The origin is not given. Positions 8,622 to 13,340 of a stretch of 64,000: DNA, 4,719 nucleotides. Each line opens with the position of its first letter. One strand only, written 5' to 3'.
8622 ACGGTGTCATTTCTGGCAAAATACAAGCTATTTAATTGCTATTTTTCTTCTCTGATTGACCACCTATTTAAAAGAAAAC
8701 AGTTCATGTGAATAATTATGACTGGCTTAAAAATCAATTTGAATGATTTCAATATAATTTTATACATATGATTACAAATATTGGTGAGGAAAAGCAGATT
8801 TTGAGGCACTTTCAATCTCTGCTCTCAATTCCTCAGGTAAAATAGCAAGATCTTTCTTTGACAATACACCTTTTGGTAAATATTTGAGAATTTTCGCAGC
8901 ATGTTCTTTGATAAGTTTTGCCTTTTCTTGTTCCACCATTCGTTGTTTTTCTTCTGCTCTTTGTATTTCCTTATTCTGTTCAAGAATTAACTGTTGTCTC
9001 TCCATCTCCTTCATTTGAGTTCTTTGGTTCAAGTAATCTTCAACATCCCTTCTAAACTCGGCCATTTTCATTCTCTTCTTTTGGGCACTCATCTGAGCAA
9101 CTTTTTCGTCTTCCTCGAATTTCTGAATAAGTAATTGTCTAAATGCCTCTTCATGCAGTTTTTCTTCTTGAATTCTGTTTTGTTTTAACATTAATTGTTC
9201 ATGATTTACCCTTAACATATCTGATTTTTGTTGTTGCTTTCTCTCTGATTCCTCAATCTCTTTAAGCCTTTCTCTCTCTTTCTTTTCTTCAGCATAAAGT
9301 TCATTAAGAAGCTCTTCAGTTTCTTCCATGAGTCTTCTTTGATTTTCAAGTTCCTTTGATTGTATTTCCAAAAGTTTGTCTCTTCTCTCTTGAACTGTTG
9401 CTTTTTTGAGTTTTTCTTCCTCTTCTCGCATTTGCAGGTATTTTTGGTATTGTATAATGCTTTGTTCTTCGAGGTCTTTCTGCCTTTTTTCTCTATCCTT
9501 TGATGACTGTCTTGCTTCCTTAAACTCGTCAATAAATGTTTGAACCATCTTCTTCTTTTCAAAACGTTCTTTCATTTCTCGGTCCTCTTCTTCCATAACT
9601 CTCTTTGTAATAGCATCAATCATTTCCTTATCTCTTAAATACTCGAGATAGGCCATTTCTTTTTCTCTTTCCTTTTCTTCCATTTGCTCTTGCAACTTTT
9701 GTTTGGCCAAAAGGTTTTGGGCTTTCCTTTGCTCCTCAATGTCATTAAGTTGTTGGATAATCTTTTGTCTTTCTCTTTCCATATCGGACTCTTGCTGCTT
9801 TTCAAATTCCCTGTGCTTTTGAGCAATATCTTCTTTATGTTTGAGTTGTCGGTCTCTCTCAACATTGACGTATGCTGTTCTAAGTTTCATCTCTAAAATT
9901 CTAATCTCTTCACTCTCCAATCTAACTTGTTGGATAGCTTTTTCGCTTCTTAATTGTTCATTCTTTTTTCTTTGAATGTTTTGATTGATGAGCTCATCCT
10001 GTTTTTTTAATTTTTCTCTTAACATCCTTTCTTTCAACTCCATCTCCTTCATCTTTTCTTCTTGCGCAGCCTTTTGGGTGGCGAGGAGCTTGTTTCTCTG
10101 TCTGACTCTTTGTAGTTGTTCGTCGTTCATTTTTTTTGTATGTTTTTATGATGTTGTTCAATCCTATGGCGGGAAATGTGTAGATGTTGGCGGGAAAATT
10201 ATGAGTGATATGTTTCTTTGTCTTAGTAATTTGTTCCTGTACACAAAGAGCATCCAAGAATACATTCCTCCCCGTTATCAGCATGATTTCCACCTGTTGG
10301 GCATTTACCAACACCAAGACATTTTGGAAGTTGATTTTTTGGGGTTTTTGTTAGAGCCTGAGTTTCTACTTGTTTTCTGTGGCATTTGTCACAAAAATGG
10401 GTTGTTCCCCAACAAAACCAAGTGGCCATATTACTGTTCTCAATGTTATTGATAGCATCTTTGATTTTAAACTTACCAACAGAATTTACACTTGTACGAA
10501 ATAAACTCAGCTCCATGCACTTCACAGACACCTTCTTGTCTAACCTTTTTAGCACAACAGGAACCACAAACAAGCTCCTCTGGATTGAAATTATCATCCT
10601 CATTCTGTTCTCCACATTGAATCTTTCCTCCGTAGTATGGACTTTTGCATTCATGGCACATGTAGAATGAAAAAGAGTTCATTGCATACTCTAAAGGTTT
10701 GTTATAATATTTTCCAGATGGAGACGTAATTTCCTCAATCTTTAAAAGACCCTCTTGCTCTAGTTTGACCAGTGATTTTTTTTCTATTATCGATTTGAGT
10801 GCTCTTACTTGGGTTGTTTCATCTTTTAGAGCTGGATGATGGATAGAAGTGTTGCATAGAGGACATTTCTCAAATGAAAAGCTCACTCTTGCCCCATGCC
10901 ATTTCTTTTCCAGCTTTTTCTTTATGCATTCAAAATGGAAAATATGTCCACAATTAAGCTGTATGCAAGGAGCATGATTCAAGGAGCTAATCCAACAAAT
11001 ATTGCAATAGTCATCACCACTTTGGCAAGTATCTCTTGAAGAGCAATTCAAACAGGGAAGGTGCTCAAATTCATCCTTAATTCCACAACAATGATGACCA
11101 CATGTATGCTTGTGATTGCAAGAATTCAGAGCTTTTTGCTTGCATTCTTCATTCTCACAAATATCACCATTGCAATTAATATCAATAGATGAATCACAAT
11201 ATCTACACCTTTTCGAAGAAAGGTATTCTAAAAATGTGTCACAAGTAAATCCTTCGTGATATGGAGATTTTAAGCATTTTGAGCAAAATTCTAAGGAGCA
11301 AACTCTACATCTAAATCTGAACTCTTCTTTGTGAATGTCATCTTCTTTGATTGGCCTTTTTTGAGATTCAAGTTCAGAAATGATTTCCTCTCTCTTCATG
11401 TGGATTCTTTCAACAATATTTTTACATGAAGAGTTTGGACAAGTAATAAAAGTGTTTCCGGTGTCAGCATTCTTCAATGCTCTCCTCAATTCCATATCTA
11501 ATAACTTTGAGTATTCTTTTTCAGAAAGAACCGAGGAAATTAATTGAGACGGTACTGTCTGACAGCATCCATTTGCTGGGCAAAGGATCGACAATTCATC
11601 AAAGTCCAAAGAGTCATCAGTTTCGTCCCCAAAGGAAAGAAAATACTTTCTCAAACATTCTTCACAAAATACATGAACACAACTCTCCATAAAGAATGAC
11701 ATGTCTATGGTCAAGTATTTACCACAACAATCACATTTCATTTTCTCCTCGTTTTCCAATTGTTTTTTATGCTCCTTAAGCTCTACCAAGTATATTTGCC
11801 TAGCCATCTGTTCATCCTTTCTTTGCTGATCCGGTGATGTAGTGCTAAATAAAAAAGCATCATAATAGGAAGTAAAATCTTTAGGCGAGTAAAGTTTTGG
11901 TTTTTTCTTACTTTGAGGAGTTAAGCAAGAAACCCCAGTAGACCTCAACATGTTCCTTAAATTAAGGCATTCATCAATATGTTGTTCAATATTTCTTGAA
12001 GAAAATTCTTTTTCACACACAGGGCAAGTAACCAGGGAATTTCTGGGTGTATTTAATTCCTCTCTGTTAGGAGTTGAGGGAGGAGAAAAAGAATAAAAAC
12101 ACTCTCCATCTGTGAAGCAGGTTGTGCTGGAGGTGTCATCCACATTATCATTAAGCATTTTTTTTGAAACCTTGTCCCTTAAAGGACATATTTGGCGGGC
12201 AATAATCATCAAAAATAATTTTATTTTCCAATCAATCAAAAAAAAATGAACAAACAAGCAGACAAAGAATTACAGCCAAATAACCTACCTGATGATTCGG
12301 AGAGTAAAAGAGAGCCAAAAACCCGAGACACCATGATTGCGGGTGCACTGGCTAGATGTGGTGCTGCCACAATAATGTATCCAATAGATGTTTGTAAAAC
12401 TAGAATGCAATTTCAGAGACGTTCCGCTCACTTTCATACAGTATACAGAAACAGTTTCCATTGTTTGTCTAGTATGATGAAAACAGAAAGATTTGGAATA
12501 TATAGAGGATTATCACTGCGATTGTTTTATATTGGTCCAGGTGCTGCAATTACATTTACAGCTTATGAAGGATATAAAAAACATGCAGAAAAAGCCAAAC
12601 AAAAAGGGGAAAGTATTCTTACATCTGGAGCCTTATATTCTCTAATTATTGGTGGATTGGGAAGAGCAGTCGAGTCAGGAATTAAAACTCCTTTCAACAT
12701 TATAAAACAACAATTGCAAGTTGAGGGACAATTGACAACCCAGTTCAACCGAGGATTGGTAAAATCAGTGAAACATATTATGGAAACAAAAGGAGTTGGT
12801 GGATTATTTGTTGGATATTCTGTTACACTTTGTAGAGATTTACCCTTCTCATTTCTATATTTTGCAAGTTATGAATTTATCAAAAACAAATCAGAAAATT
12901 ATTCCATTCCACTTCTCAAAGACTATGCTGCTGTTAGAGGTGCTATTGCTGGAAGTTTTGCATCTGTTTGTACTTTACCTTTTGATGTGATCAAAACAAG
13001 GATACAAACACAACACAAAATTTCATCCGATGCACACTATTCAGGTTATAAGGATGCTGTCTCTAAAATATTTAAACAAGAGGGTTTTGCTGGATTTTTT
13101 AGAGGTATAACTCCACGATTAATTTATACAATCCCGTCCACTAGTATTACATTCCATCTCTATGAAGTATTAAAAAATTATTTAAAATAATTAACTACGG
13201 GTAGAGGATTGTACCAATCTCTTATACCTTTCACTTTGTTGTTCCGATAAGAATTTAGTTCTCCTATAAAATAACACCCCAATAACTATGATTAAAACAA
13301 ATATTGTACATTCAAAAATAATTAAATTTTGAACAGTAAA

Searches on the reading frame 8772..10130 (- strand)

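Call 67: search_protein_families(library=pfam, max_evalue=0.00001, proteins=[window:8772-10130:-])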
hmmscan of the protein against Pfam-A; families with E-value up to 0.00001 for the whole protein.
window:8772-10130:- (452 aa): 1 family
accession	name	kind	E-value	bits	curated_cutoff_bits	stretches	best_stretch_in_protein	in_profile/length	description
PF13868.11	TPH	-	1.3e-61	208.6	27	1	71-420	3-352/352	Trichohyalin-plectin-homology domain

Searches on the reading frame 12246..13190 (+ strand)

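Call 67: search_protein_families(library=pfam, max_evalue=0.00001, proteins=[window:12246-13190:+])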
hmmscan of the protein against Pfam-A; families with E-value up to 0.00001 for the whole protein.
window:12246-13190:+ (314 aa): 1 family
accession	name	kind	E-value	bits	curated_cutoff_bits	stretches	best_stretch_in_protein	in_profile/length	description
PF00153.32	Mito_carr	-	7.6e-64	211.9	22.3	3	230-313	10-92/96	Mitochondrial carrier protein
